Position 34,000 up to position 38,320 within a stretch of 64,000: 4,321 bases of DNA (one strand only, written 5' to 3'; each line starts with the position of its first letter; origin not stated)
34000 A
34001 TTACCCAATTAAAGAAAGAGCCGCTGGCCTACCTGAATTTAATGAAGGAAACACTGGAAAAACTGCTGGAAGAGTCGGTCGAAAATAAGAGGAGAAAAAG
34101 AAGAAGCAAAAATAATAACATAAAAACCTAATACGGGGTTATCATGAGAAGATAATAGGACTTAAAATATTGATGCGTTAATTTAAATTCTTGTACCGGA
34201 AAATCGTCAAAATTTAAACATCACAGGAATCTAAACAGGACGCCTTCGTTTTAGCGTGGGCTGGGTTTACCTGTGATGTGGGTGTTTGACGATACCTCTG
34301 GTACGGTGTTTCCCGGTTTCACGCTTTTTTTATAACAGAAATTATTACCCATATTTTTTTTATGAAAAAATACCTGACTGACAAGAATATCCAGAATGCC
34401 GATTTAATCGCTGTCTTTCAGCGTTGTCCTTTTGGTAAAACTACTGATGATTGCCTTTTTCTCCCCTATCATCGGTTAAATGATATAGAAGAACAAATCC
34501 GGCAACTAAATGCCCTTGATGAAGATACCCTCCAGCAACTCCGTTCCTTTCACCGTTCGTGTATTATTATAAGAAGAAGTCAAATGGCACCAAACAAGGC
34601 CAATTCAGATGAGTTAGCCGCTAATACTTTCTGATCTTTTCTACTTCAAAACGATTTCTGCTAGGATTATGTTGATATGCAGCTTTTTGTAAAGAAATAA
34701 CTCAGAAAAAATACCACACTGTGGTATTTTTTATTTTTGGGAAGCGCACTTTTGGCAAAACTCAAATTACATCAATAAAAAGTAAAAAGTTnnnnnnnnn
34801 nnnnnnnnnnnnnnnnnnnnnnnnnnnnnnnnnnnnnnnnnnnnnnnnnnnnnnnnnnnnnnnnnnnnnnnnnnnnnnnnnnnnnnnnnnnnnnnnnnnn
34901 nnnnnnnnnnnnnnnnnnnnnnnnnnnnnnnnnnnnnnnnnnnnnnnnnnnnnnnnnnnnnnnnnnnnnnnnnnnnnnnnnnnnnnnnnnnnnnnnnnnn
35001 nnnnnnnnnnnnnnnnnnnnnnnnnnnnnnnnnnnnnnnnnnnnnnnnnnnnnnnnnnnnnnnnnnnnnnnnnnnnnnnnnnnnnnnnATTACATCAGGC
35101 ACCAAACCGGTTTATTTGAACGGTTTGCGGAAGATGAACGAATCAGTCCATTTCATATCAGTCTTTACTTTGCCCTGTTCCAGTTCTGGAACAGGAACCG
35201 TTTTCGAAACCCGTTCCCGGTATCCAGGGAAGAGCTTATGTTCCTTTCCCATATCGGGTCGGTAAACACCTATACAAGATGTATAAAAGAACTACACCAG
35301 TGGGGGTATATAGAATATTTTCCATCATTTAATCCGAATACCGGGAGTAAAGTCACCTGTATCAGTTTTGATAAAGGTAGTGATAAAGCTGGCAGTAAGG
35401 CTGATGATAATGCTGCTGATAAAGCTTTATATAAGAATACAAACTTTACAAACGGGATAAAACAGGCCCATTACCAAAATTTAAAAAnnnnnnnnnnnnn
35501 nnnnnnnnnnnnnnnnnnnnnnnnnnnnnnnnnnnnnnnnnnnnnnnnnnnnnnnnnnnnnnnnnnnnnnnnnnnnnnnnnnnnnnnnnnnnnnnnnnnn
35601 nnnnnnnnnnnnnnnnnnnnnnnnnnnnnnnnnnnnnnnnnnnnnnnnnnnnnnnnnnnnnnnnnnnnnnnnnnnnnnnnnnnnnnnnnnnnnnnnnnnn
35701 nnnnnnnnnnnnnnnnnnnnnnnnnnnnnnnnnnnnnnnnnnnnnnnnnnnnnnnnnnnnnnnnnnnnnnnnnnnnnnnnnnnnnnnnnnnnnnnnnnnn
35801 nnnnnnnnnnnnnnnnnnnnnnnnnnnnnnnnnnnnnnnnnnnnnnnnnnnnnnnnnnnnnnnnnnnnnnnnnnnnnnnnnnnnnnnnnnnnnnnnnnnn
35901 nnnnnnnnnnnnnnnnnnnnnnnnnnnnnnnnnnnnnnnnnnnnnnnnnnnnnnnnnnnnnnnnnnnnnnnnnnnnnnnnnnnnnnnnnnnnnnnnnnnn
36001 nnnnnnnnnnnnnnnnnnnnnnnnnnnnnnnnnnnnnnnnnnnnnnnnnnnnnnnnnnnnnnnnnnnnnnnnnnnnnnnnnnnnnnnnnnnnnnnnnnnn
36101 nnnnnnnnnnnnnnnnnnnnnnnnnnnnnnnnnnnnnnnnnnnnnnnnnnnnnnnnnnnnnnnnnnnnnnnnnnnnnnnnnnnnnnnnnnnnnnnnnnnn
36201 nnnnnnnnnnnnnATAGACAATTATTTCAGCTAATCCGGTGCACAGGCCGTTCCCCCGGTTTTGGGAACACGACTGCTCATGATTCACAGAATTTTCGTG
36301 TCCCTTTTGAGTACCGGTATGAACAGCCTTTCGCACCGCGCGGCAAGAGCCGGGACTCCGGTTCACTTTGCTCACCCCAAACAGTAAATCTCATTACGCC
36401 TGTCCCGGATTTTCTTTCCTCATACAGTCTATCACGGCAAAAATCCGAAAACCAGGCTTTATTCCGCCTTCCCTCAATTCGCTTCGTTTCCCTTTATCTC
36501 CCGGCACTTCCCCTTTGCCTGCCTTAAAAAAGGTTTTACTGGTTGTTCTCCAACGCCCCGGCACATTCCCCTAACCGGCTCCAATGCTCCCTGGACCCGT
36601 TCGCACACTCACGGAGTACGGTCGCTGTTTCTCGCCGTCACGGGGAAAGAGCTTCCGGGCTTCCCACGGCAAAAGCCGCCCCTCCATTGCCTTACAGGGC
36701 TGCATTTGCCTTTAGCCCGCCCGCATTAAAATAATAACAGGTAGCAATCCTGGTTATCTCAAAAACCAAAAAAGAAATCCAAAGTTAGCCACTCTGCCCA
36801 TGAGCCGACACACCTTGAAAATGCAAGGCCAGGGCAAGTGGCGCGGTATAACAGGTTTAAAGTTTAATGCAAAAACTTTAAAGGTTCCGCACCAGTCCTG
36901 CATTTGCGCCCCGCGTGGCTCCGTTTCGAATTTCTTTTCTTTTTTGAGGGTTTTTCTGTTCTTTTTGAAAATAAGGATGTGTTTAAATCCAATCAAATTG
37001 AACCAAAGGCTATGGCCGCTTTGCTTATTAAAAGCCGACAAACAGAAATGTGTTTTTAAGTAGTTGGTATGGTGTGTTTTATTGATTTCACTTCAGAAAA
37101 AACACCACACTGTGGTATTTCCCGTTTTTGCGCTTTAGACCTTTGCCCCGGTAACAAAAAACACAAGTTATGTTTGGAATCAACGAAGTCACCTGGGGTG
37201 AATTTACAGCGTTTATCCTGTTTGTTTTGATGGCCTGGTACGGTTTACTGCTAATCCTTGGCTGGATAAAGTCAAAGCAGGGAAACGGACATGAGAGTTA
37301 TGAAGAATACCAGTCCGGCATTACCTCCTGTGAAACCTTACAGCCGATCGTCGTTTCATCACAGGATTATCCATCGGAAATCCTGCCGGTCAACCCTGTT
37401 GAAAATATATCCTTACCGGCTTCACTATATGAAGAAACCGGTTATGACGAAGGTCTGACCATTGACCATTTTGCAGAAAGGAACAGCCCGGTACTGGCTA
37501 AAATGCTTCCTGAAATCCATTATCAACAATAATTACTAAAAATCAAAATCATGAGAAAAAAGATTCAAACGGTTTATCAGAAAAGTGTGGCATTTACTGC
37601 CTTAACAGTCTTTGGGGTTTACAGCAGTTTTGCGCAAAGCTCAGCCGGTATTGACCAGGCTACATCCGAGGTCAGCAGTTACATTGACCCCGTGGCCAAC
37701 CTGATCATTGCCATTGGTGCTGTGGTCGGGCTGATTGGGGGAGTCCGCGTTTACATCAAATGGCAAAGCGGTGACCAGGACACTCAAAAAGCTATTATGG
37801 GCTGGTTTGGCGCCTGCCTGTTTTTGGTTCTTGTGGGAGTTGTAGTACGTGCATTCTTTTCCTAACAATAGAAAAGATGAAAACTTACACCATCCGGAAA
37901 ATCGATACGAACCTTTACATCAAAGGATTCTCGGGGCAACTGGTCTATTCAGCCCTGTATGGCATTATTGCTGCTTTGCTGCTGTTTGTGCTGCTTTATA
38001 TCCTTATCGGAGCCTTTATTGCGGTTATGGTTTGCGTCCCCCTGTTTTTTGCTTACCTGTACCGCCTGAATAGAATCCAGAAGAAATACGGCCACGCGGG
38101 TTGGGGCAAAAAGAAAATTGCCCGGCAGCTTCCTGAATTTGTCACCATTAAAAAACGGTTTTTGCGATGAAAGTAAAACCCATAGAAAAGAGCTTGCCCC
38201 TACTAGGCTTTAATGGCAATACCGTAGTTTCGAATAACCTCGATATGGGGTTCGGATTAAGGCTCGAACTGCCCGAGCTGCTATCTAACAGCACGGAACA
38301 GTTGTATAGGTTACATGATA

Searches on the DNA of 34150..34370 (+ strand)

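Call 83: build_rna_model(alignment_id=A2)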
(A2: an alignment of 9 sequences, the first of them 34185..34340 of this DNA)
Model R1 built from alignment A2 (9 sequences, 159 columns); structure: RNAalifold consensus.
model positions 157; base pairs 36; branch points 0; effective number of sequences 1.11; information 0.591 bits per position. Calibrated on 0.2 Mb of random sequence (short: E-values are rough).
structure used (alignment columns):
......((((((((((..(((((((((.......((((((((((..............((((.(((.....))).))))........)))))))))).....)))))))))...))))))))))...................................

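Call 89: search_rna_families(source=window, start=34150, end=34370, threshold=evalue, max_evalue=10, show_alignments=2)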
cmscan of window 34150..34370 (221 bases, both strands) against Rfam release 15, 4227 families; matches with E-value up to 10: 3.
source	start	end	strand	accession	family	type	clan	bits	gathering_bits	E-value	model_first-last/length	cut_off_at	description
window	34201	34334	+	RF02859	Arrc11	Gene; sRNA;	-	23.4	52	0.056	1-175/175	no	Actinobacillus sRNA 11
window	34180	34314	+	RF01693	Bacteroidales-1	Gene; sRNA;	-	11.5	60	7.7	1-179/179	no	Bacteroidales-1 6S-Bacteroidales RNA suggested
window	34160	34278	+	RF00524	R2_retro_el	Cis-reg;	-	10.9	38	4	1-212/212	no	R2 RNA element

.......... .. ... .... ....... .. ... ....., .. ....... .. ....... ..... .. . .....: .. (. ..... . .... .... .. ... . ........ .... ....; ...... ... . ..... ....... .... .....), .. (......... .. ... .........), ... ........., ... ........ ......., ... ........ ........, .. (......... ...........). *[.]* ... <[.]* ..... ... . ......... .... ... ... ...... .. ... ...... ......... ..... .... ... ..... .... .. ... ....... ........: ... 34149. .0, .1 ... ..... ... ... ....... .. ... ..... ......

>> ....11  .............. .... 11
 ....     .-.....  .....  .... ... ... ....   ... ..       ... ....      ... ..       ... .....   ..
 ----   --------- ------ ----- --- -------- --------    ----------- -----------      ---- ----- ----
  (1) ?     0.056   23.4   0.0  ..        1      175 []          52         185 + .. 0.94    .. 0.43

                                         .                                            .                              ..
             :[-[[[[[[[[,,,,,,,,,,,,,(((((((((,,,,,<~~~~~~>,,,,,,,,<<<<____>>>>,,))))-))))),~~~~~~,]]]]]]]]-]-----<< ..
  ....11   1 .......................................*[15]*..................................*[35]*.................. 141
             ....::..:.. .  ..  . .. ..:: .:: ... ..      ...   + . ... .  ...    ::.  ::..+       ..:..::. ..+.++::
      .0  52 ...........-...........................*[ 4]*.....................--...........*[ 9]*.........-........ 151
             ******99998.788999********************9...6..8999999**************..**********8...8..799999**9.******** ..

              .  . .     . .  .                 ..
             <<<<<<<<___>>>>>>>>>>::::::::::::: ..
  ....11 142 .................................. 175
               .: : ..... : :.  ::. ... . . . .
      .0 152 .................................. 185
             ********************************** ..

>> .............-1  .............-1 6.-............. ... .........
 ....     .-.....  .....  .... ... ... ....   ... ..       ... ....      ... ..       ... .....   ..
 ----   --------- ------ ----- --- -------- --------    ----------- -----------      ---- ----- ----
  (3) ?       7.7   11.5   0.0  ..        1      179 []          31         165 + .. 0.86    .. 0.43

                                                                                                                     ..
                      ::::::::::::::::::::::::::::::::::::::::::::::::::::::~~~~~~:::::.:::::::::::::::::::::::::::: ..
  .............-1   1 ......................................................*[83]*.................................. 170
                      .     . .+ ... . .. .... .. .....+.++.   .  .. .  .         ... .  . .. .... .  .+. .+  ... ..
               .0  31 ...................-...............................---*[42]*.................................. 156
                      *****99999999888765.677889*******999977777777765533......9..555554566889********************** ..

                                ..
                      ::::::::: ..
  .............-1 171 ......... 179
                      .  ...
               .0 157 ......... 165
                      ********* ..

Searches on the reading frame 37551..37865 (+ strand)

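Call 6: search_protein_families(library=pfam, proteins=[window:37551-37865:+], max_evalue=0.001)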
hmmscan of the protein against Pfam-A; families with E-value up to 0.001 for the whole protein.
window:37551-37865:+ (104 aa): 1 family
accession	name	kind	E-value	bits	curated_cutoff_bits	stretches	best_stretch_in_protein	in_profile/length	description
PF13572.11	DUF4134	-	3.4e-33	114.2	26.5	1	15-103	3-93/93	Domain of unknown function (DUF4134)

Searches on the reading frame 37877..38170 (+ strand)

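Call 6: search_protein_families(library=pfam, proteins=[window:37877-38170:+], max_evalue=0.001)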
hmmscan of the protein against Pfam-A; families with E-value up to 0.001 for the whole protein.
window:37877-38170:+ (97 aa): 1 family
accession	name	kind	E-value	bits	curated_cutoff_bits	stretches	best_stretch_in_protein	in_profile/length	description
PF13571.11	DUF4133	-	7.7e-10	39.5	25.2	1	8-94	4-91/91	Domain of unknown function (DUF4133)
